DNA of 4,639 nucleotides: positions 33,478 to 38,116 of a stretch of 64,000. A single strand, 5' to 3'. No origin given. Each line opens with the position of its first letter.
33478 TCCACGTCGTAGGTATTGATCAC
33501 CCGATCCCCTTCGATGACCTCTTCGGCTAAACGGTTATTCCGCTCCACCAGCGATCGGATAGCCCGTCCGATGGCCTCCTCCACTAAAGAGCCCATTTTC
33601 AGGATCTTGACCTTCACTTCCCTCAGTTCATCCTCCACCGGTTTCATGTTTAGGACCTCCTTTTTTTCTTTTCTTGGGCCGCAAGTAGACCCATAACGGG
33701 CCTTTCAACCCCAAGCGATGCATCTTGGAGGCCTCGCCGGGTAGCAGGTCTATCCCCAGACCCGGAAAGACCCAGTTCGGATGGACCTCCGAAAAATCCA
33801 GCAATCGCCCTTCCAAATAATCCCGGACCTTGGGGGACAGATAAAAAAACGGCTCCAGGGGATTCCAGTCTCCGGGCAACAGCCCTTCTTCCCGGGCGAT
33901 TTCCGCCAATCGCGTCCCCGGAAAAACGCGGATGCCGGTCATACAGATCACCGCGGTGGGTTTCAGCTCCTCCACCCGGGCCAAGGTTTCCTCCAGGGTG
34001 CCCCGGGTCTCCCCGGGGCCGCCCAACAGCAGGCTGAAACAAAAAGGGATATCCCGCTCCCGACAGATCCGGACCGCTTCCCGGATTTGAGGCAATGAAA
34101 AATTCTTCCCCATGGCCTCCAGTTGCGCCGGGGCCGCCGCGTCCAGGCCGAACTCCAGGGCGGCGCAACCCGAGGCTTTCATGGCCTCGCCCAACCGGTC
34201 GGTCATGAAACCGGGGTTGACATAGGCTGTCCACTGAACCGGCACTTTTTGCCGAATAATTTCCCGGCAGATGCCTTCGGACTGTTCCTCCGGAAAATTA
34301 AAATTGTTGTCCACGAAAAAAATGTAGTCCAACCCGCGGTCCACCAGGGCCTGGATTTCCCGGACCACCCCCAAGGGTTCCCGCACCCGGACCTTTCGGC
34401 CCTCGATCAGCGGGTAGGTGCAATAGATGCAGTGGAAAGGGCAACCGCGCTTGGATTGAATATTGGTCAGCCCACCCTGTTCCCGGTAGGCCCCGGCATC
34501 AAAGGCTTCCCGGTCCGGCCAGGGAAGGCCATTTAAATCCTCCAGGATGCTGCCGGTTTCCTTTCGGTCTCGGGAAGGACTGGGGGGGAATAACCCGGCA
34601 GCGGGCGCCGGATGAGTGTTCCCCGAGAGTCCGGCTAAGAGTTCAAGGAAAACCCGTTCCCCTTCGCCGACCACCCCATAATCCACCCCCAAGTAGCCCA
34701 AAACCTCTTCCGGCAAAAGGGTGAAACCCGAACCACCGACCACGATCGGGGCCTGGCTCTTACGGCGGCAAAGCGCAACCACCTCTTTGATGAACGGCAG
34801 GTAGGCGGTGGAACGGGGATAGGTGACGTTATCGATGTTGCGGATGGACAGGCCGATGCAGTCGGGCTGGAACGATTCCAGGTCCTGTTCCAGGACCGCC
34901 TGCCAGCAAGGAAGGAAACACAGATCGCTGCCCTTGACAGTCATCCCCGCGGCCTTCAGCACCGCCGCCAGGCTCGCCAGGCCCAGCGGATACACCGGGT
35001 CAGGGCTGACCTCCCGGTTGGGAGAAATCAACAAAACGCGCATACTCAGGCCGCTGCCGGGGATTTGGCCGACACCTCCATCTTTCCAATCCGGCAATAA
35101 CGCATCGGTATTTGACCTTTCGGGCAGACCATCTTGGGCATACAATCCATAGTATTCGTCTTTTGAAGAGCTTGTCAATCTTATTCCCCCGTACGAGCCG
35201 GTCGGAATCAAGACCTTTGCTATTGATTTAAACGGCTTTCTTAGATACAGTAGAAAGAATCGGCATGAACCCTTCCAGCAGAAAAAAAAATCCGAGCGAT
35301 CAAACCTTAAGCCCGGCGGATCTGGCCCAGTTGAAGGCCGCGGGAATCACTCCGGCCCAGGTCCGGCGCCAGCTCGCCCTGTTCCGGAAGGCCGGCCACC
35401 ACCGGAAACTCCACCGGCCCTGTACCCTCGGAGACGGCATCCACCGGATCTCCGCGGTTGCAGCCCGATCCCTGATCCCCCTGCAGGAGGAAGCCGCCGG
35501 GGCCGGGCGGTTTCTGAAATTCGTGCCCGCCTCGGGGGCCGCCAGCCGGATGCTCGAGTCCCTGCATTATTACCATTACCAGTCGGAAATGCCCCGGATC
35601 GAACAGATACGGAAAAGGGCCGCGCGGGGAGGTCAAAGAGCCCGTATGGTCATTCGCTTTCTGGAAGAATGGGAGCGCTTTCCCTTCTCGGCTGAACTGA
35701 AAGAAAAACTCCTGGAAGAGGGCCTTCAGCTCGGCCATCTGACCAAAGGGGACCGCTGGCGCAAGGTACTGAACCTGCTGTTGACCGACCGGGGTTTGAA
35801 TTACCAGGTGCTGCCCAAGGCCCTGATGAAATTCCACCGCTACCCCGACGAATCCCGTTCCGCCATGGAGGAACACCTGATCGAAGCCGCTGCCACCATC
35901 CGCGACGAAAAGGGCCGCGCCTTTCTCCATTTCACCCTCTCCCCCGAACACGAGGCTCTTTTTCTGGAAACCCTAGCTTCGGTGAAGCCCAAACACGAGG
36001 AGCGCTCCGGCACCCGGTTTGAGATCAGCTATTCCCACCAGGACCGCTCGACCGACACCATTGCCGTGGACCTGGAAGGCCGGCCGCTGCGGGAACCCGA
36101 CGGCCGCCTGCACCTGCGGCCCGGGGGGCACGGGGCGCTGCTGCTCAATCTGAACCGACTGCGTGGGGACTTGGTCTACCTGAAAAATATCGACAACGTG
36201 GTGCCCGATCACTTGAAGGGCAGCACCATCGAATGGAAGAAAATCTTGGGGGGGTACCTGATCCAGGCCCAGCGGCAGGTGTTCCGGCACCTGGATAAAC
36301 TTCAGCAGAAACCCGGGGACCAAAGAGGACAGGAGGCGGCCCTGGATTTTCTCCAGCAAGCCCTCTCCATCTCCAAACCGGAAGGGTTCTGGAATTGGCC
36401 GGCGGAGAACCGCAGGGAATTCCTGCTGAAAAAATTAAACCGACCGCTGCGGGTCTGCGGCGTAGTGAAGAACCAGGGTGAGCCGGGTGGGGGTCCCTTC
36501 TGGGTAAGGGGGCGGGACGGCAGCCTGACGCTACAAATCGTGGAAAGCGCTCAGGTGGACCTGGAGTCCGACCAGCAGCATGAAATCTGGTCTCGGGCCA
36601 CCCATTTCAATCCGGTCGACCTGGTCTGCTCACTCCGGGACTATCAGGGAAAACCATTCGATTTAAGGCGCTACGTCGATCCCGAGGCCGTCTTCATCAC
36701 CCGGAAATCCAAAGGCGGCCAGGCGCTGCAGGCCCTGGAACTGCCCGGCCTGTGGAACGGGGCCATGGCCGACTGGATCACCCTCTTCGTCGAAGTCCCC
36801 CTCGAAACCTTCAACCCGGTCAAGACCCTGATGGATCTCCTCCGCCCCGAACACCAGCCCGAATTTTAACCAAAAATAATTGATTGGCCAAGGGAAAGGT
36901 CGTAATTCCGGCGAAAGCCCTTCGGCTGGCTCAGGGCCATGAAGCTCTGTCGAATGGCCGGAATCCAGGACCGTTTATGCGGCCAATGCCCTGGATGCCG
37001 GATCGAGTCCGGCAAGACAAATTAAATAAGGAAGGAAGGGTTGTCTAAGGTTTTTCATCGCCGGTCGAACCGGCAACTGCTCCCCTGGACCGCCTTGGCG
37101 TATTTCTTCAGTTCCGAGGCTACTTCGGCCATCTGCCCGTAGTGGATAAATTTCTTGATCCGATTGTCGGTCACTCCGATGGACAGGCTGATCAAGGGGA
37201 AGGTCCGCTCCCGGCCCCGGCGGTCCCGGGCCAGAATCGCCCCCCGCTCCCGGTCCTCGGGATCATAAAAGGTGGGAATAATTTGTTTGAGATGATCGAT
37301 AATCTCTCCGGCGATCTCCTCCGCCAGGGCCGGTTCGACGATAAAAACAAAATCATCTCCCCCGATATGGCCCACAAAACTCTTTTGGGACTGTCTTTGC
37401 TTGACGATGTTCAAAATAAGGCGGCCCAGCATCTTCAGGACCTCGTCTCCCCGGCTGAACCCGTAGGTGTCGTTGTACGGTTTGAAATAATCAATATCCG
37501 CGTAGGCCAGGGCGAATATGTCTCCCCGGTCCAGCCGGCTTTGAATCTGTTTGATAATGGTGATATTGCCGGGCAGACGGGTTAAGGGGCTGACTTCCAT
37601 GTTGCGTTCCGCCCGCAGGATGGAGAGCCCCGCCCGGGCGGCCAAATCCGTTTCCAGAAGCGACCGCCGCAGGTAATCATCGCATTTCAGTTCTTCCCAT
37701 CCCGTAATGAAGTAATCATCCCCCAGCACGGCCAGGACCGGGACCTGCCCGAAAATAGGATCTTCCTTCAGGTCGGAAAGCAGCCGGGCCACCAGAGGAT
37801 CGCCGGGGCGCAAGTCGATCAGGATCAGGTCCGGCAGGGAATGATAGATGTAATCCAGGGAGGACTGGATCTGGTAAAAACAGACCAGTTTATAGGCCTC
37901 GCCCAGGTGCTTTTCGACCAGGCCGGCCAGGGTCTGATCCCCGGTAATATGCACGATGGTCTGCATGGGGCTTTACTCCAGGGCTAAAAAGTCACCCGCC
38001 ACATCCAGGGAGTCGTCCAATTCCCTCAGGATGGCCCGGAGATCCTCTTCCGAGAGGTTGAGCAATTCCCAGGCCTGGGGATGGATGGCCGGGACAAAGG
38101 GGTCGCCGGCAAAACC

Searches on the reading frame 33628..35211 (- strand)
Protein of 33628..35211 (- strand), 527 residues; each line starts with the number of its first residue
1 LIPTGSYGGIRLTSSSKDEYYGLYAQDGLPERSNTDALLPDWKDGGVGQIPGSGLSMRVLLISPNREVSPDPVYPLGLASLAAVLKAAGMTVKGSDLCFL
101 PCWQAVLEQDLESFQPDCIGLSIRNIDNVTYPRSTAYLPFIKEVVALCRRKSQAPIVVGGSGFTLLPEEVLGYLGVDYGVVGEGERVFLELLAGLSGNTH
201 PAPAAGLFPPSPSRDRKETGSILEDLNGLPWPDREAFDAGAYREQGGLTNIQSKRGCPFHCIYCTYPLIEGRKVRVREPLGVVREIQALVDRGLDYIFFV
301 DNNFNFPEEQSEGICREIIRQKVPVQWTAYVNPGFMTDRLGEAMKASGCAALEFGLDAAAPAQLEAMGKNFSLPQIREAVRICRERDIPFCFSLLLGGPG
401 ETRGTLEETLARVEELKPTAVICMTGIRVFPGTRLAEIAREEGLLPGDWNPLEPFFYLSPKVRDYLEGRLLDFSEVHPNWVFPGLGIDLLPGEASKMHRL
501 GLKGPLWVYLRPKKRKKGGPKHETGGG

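Call 51: search_protein_families(library=pfam, proteins=[window:33628-35211:-], max_evalue=0.00001)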
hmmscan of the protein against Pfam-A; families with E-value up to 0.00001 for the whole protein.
window:33628-35211:- (527 aa): 2 families
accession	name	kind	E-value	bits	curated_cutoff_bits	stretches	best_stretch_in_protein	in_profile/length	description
PF04055.27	Radical_SAM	-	8.3e-21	75.3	29.5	1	255-411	5-164/166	Radical SAM superfamily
PF02310.24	B12-binding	-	3.1e-19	69.4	32.1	1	69-191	8-120/121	B12 binding domain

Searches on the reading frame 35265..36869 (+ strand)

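Call 51: search_protein_families(library=pfam, proteins=[window:35265-36869:+], max_evalue=0.00001)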
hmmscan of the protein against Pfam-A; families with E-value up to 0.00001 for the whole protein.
window:35265-36869:+ (534 aa): 1 family
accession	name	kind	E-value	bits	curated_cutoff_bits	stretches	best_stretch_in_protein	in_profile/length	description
PF14134.11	DUF4301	-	5.3e-191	636.3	27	1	18-531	3-507/507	Domain of unknown function (DUF4301)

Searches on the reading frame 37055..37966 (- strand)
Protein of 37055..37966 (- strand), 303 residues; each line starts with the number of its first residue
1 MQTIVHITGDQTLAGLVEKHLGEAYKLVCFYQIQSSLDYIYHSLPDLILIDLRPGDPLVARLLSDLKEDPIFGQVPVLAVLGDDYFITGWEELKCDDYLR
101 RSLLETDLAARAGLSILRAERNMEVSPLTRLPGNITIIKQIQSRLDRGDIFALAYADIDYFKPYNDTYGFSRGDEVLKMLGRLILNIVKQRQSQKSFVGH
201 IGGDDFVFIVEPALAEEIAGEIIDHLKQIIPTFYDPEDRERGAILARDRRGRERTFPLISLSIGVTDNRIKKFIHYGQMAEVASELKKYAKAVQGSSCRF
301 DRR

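Call 52: search_protein_families(library=pfam, proteins=[window:37055-37966:-], max_evalue=0.00001)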
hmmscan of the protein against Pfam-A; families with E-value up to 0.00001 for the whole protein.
window:37055-37966:- (303 aa): 1 family
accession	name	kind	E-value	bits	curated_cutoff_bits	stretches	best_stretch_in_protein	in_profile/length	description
PF00990.26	GGDEF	-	2e-14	54.1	23.8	1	127-230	5-107/161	Diguanylate cyclase, GGDEF domain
